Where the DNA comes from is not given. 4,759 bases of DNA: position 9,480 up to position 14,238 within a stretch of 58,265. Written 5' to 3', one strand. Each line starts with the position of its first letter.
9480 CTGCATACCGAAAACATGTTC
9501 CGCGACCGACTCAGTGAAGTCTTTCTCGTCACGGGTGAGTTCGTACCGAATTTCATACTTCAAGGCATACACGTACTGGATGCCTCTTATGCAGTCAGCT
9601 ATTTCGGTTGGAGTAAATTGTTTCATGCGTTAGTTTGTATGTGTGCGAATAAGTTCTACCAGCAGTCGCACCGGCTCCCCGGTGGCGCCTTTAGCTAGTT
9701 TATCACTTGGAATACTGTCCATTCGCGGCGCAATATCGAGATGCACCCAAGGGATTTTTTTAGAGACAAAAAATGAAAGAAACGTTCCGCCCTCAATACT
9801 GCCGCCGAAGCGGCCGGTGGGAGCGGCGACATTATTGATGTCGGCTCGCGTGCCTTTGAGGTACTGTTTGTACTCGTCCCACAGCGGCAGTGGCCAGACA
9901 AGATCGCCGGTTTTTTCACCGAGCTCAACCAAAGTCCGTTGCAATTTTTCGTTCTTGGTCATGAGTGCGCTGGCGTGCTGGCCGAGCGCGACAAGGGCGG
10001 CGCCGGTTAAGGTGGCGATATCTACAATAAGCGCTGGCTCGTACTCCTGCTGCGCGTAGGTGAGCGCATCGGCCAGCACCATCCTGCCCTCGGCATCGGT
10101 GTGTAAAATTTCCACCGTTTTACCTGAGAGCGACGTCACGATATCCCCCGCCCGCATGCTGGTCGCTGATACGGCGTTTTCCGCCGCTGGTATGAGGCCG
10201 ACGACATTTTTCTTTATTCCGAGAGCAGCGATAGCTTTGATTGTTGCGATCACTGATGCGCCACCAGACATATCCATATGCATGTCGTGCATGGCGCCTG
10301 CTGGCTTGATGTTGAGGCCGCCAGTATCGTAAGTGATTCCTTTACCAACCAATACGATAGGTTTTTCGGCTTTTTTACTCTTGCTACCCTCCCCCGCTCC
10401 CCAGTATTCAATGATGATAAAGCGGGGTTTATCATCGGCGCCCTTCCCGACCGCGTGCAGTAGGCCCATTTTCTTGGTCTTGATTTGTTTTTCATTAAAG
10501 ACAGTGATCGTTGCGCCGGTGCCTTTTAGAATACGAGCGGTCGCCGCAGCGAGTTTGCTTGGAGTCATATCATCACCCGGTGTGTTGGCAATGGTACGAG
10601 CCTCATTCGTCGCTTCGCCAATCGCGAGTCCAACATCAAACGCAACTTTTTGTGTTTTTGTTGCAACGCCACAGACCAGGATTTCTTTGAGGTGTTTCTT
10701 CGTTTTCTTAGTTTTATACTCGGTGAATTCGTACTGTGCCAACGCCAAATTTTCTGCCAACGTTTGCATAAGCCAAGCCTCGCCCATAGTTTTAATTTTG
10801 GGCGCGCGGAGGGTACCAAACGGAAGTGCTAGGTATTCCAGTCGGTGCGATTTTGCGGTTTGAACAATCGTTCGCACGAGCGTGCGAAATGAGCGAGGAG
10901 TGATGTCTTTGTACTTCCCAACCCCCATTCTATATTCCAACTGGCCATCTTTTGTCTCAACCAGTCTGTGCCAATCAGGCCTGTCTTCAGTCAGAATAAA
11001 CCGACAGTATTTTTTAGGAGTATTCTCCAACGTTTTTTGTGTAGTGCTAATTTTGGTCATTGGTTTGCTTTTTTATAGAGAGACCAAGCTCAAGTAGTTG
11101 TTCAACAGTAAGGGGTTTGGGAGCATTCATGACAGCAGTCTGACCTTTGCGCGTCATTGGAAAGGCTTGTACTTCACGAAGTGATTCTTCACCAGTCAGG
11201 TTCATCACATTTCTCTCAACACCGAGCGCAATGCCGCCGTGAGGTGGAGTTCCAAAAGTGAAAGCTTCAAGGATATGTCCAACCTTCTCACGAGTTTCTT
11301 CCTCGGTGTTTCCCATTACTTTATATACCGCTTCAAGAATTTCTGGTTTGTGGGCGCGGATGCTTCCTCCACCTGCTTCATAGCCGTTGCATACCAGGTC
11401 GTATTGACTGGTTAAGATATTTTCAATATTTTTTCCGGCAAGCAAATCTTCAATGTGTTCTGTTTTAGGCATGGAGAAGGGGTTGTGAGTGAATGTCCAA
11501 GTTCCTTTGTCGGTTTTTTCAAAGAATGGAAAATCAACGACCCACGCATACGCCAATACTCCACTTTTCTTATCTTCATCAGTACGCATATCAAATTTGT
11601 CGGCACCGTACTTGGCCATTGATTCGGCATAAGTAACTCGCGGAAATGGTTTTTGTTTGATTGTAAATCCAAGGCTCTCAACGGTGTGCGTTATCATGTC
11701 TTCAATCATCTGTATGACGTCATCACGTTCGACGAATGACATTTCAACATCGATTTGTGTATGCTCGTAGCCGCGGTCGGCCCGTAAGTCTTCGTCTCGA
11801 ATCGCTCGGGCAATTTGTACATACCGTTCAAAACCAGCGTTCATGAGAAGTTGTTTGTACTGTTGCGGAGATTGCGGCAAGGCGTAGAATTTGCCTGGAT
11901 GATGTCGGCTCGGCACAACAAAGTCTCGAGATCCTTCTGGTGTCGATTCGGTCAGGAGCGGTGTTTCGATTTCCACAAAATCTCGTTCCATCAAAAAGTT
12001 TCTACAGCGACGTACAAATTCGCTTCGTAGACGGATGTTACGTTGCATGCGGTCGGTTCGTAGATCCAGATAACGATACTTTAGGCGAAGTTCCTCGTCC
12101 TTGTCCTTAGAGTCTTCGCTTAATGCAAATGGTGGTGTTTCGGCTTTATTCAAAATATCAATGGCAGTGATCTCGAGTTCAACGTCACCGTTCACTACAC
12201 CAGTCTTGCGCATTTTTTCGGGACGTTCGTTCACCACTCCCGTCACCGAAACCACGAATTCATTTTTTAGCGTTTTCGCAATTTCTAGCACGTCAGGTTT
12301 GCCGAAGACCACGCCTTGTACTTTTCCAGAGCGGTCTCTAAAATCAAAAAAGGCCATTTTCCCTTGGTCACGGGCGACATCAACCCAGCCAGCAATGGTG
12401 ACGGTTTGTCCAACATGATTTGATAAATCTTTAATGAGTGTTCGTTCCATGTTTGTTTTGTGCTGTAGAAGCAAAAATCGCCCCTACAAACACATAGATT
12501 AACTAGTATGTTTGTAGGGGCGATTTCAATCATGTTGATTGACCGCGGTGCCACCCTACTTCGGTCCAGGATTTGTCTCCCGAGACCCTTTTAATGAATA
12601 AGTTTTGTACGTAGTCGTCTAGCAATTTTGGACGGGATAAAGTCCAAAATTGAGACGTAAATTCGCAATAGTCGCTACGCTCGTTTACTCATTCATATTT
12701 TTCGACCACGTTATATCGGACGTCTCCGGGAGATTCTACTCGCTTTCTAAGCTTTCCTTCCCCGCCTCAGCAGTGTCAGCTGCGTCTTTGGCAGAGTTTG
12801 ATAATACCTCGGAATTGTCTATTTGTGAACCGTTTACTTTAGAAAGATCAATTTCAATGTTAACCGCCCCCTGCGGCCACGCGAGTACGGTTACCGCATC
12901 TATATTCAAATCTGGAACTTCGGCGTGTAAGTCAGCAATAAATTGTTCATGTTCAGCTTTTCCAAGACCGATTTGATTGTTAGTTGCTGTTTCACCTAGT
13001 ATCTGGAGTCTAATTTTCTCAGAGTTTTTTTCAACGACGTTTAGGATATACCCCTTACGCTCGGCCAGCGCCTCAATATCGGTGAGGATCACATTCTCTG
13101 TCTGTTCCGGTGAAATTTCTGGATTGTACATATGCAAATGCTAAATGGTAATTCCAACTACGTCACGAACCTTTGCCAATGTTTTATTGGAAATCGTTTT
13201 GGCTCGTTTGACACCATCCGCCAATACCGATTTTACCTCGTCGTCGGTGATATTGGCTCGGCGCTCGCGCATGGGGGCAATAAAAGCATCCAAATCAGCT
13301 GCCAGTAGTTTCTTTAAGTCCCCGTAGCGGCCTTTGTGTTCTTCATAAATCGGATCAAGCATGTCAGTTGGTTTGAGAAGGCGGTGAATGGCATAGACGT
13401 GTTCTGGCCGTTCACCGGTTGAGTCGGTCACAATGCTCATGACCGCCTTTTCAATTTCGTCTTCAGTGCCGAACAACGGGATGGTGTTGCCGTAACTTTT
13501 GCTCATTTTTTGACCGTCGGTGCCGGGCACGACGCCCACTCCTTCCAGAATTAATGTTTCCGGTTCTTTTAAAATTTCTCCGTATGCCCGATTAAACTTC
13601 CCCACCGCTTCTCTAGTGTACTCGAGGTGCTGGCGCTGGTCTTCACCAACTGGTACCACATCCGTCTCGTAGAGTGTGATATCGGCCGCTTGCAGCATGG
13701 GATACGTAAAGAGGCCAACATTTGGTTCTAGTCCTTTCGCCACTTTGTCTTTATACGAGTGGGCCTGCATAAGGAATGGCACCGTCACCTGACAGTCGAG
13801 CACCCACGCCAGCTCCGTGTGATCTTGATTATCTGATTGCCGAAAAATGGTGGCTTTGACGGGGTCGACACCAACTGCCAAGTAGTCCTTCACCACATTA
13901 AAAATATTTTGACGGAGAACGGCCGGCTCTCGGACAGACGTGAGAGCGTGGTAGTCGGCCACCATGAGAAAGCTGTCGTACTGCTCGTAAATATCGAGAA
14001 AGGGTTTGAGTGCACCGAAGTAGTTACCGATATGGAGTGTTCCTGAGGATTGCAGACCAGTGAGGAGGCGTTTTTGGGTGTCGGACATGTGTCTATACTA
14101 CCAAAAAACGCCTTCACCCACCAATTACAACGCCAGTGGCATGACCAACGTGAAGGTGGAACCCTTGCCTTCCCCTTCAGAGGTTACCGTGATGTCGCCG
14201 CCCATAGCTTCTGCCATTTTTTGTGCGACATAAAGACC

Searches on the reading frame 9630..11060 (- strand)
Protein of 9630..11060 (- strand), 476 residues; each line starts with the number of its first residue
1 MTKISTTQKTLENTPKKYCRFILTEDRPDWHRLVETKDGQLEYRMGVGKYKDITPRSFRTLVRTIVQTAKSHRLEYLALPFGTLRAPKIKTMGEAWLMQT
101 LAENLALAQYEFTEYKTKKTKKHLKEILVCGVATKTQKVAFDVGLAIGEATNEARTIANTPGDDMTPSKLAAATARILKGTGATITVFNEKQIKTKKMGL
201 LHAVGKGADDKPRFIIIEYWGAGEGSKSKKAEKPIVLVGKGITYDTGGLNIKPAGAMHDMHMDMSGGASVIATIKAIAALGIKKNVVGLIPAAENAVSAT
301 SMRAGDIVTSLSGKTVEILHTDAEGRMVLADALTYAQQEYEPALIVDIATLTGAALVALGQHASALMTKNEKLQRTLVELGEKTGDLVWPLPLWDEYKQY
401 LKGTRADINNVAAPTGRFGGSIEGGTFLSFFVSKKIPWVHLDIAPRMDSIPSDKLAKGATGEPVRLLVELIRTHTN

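Call 13: search_protein_families(library=pfam, proteins=[window:9630-11060:-])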
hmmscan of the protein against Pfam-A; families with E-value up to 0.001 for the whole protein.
window:9630-11060:- (476 aa): 2 families
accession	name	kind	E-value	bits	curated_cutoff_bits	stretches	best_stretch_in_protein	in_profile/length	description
PF00883.26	Peptidase_M17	-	4.1e-111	371.6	25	1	153-468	2-310/310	Cytosol aminopeptidase family, catalytic domain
PF02789.23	Peptidase_M17_N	-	3.1e-08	34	23.4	1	46-119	59-129/129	Cytosol aminopeptidase family, N-terminal domain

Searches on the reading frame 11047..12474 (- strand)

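Call 13: search_protein_families(library=pfam, proteins=[window:11047-12474:-])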
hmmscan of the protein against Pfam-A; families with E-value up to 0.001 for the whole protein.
window:11047-12474:- (475 aa): 2 families
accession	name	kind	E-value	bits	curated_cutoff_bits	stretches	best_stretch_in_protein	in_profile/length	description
PF00152.25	tRNA-synt_2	-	5.6e-107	357.8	25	1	126-441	1-307/308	tRNA synthetases class II (D, K and N)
PF01336.31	tRNA_anti-codon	-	9.8e-18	64.3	27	1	25-107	1-74/75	OB-fold nucleic acid binding domain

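Call 76: search_protein_families(library=ncbifam, proteins=[window:11047-12450:-])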
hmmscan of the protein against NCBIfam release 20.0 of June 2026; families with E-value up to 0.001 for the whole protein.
window:11047-12450:- (467 aa): 15 families
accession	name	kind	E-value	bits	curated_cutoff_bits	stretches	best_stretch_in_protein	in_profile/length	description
NF001750.0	PRK00476.1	equivalog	1.3e-175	585.1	443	2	10-291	14-296/590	aspartate--tRNA ligase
TIGR00459.1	aspS_bact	equivalog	1.1e-157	525.9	373.85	2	3-294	4-294/586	aspartate--tRNA ligase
NF009460.0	PRK12820.1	equivalog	2.1e-123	413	1379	2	3-291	23-324/723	bifunctional aspartyl-tRNA synthetase/aspartyl/glutamyl-tRNA amidotransferase subunit C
NF003483.0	PRK05159.1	equivalog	2.7e-68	230.9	353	1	1-432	3-431/438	aspartate--tRNA(Asn) ligase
TIGR00458.1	aspS_nondisc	equivalog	1e-59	202.6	368.4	1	13-435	11-424/428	aspartate--tRNA(Asn) ligase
NF003037.0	PRK03932.1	equivalog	5.2e-39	134.5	414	2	3-259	3-261/451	asparagine--tRNA ligase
TIGR00457.1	asnS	equivalog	1.1e-38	133.2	342.6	2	4-259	6-263/455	asparagine--tRNA ligase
NF001756.1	PRK00484.1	subfamily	1.3e-37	129.7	468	1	11-435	48-487/488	lysine--tRNA ligase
TIGR00499.1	lysS_bact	equivalog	1.2e-35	123.1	427.6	2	12-283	51-310/496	lysine--tRNA ligase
NF002821.0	PRK02983.1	equivalog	5.1e-29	100.9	742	2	7-257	652-896/1102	bifunctional lysylphosphatidylglycerol synthetase/lysine--tRNA ligase LysX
NF009101.0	PRK12445.1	subfamily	8.1e-24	84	1026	1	16-288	67-329/505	lysine--tRNA ligase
TIGR00462.1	genX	equivalog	1.5e-15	57.4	286.9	2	140-283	2-144/304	EF-P lysine aminoacylase EpmA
NF005054.0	PRK06462.1-4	equivalog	4.3e-15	55.6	309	1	124-313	10-218/318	asparagine synthetase A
NF005052.0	PRK06462.1-1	equivalog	1.7e-14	53.7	368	1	118-260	28-173/353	asparagine synthetase A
NF006828.0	PRK09350.1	equivalog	6.1e-13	48.7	264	2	137-281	14-156/325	elongation factor P--(R)-beta-lysine ligase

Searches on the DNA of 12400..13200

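Call 41: search_rna_families(source=window, start=12400, end=12800, threshold=evalue, max_evalue=10, show_alignments=2)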
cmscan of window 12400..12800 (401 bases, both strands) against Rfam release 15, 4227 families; matches with E-value up to 10: 9.
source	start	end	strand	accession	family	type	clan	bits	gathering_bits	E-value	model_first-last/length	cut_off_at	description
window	12513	12701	-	RF00230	T-box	Cis-reg; leader;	-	29.6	93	6.4e-05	1-219/219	no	T-box leader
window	12474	12527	-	RF04176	mir-3149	Gene; miRNA;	-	26.5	100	0.0066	1-83/83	no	mir-3149 microRNA precursor family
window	12474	12527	+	RF04176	mir-3149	Gene; miRNA;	-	22.9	100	0.058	1-83/83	no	mir-3149 microRNA precursor family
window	12468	12534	+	RF03812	mir-BART19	Gene; miRNA;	-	19.9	100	0.18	1-93/93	no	mir-BART19 microRNA precursor family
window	12476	12525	+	RF03370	mir-2566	Gene; miRNA;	-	18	86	1.3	1-83/83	no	mir-2566 microRNA precursor family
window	12418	12496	-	RF02849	Ysr197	Gene; sRNA;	-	15.9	167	0.11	1-254/254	no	Yersinia sRNA 197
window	12475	12526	-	RF03812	mir-BART19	Gene; miRNA;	-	15.9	100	2.2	16-78/93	no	mir-BART19 microRNA precursor family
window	12616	12660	+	RF03402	mir-957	Gene; miRNA;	-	15.7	66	1.4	1-77/77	no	mir-957 microRNA precursor family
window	12613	12659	-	RF03402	mir-957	Gene; miRNA;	-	12.9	66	8.6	1-77/77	no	mir-957 microRNA precursor family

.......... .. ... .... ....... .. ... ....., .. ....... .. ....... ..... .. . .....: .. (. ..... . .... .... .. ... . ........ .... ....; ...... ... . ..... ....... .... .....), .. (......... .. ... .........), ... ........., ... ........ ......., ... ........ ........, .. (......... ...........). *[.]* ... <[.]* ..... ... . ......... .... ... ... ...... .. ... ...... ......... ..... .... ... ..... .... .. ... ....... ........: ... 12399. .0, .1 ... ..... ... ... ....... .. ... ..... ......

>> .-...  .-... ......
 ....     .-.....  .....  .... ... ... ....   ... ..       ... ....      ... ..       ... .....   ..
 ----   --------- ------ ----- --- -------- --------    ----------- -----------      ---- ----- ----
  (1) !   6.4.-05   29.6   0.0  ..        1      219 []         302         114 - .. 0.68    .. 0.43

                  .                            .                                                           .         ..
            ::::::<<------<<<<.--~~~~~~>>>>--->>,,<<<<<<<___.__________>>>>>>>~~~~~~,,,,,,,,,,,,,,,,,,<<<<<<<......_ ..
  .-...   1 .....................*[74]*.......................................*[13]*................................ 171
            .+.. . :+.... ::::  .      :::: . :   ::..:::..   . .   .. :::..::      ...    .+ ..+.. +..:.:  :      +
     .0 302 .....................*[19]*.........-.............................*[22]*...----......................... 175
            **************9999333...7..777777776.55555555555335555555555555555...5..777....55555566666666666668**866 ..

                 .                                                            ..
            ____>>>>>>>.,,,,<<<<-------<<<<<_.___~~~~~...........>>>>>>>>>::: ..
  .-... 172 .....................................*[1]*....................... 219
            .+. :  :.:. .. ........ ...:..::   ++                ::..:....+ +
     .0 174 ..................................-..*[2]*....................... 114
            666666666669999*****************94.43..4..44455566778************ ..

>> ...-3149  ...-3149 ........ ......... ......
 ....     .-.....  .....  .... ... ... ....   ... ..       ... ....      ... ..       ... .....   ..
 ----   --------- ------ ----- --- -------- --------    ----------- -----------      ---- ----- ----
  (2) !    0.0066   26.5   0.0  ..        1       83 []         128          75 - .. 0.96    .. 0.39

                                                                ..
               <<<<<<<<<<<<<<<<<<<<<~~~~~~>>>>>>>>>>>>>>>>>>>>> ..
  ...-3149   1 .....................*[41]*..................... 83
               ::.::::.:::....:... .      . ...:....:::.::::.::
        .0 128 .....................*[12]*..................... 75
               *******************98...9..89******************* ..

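Call 43: search_rna_families(source=window, start=12430, end=13200, threshold=evalue, max_evalue=1, show_alignments=1)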
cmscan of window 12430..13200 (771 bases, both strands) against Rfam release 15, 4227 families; matches with E-value up to 1: 5.
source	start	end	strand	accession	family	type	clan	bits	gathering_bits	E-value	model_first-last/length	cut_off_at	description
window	12513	12701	-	RF00230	T-box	Cis-reg; leader;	-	29.6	93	0.00012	1-219/219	no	T-box leader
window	12474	12527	-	RF04176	mir-3149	Gene; miRNA;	-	26.5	100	0.013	1-83/83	no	mir-3149 microRNA precursor family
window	12474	12527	+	RF04176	mir-3149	Gene; miRNA;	-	22.9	100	0.11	1-83/83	no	mir-3149 microRNA precursor family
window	12468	12534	+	RF03812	mir-BART19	Gene; miRNA;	-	19.9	100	0.35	1-93/93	no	mir-BART19 microRNA precursor family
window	12470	12536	+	RF00756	mir-299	Gene; miRNA;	-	18.4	67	0.69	1-63/63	no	mir-299 microRNA precursor family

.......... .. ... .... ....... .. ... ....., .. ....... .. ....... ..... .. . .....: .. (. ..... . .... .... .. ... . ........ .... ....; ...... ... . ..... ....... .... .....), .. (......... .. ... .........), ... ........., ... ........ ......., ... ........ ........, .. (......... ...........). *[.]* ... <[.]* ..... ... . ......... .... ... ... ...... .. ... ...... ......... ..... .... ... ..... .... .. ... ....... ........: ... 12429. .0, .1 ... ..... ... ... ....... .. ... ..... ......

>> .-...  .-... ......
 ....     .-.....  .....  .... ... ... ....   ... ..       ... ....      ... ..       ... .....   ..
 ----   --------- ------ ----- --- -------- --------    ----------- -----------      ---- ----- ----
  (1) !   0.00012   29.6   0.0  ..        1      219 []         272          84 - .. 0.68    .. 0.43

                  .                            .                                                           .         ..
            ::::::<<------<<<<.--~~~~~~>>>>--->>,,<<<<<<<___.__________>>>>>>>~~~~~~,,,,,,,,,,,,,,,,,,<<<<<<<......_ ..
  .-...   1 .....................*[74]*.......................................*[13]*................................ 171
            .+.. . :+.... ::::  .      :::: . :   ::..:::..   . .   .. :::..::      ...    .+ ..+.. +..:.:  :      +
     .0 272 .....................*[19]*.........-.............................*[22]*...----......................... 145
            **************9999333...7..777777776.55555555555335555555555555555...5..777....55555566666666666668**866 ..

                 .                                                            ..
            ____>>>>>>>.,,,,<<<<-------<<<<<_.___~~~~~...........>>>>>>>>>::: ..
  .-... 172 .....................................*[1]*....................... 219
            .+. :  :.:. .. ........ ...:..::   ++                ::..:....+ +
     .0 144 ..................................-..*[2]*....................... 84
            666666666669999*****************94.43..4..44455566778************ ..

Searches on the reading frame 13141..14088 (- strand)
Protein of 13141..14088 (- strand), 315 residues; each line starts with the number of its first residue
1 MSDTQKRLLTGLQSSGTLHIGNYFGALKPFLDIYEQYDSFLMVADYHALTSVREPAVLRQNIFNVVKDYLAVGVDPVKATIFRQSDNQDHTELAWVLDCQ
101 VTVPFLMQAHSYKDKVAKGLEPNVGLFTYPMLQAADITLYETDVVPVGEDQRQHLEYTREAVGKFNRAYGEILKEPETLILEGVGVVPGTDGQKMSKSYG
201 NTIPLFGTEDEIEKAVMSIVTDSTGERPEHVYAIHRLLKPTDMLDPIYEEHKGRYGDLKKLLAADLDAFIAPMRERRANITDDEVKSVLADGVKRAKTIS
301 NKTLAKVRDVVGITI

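Call 13: search_protein_families(library=pfam, proteins=[window:13141-14088:-])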
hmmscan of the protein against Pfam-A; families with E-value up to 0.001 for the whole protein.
window:13141-14088:- (315 aa): 1 family
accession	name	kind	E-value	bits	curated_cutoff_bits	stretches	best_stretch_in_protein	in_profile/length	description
PF00579.31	tRNA-synt_1b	-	2.3e-56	191.7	21.1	1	5-233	5-237/292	tRNA synthetases class I (W and Y)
